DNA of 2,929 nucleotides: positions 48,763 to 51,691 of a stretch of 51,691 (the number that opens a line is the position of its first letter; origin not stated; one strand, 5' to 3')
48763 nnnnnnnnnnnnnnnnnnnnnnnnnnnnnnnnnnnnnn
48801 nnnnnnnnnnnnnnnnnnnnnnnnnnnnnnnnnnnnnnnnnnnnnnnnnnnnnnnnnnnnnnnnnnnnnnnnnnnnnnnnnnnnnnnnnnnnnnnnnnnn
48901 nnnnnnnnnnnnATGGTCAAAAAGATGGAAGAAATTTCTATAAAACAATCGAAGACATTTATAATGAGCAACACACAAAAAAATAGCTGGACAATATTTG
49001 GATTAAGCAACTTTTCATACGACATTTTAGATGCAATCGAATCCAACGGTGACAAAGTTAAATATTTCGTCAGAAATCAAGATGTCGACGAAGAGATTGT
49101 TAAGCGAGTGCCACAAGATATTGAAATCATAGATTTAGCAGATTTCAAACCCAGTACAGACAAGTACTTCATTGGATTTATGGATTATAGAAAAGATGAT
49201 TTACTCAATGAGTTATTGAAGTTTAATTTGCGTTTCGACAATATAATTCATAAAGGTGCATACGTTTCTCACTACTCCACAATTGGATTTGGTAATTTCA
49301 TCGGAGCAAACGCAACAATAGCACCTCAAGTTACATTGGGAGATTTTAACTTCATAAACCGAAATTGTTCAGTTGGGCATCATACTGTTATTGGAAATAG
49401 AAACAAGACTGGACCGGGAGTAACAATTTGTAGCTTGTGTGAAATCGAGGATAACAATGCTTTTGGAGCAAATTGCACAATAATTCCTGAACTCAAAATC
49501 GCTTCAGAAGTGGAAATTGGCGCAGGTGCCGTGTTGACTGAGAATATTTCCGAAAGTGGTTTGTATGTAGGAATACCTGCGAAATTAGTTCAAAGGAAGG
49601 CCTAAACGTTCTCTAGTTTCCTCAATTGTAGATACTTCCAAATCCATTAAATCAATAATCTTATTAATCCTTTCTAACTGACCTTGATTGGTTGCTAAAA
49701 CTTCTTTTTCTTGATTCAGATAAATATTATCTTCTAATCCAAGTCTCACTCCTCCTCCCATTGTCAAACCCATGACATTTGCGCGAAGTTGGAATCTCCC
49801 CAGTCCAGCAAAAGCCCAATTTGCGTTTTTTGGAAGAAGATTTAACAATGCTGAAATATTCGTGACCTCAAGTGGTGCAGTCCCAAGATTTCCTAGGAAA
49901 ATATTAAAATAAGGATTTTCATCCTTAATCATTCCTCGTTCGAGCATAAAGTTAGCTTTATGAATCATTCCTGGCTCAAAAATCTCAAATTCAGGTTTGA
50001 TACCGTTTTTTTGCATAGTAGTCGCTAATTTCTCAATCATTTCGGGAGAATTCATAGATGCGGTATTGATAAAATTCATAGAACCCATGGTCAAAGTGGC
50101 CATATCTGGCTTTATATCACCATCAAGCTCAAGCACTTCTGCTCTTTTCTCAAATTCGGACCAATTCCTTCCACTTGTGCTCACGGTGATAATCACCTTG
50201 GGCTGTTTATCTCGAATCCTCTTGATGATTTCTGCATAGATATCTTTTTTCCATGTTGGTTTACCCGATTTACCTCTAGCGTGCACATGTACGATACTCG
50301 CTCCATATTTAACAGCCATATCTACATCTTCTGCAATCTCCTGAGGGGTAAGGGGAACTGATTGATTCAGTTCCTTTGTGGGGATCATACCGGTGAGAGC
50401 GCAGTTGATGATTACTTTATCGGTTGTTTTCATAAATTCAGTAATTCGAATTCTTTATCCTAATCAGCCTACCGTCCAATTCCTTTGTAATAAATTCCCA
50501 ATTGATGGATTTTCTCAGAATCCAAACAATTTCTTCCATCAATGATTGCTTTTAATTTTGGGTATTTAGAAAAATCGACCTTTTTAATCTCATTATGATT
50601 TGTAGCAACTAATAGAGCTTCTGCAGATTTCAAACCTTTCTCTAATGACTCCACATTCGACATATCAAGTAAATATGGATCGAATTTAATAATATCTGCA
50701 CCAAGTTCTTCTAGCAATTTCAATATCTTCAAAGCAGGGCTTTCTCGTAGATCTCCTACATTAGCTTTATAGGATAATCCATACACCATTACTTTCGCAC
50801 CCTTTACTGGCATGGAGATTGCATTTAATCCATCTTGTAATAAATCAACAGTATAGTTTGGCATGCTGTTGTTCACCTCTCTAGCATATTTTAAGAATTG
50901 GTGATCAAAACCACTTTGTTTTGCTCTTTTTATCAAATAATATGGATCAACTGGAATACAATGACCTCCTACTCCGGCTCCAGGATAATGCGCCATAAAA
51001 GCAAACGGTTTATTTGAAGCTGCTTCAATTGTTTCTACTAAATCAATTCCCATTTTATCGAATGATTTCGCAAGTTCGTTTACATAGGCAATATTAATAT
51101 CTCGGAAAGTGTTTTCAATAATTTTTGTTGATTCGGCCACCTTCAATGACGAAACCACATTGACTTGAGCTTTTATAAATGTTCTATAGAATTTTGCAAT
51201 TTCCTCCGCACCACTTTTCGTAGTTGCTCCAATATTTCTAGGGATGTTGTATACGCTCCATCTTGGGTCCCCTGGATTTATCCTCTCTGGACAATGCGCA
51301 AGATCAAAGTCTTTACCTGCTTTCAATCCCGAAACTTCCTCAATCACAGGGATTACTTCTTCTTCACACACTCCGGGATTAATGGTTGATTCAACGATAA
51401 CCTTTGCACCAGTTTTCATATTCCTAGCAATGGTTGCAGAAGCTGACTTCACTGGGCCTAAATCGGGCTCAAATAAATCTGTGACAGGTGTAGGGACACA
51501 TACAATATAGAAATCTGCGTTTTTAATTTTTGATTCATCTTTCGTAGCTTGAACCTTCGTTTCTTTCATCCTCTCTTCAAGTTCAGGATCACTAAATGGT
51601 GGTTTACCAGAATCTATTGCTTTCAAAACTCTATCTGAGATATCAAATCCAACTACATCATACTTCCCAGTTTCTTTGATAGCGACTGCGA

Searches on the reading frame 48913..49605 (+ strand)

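Call 74: search_protein_families(library=pfam, proteins=[window:48913-49605:+], max_evalue=0.001)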
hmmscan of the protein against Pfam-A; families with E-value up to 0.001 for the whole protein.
window:48913-49605:+ (230 aa): 2 families
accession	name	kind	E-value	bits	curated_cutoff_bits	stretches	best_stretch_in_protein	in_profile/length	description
PF00132.30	Hexapep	-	4.1e-17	61.5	27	3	140-172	2-34/36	Bacterial transferase hexapeptide (six repeats)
PF25084.1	LbH_EIF2B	-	9.4e-05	22.8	54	1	131-210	13-95/105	EIF2B subunit epsilon LbH domain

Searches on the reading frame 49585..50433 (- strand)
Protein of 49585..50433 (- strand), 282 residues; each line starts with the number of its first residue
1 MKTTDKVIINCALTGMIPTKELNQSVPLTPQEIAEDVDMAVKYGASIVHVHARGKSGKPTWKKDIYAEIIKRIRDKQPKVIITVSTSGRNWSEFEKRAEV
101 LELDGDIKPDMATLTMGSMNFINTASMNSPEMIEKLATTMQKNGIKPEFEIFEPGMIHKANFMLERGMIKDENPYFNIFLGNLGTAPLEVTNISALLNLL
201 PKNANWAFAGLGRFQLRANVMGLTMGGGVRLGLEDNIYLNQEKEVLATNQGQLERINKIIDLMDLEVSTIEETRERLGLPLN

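Call 74: search_protein_families(library=pfam, proteins=[window:49585-50433:-], max_evalue=0.001)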
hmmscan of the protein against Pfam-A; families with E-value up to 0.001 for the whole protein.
window:49585-50433:- (282 aa): 2 families
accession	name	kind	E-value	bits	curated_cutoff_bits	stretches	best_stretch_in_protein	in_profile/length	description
PF05853.18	BKACE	-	1.3e-84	284.2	24.8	1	6-279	1-274/274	beta-keto acid cleavage enzyme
PF02900.23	LigB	-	9e-05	22.1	26.3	1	46-148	10-108/269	Catalytic LigB subunit of aromatic ring-opening dioxygenase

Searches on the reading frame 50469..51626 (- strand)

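Call 73: search_protein_families(library=pfam, proteins=[window:50469-51626:-], max_evalue=0.001)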
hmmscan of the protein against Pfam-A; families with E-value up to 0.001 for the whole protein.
window:50469-51626:- (385 aa): 3 families
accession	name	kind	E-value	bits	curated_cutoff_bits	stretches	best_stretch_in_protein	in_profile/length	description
PF00984.24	UDPG_MGDP_dh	-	1.2e-28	99.5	25.4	1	163-253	2-93/94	UDP-glucose/GDP-mannose dehydrogenase family, central domain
PF03721.20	UDPG_MGDP_dh_N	-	1.3e-23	83.9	27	1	2-143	37-183/187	UDP-glucose/GDP-mannose dehydrogenase family, NAD binding domain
PF03720.21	UDPG_MGDP_dh_C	-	2.5e-21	76.4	30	1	281-369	2-102/103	UDP-glucose/GDP-mannose dehydrogenase family, UDP binding domain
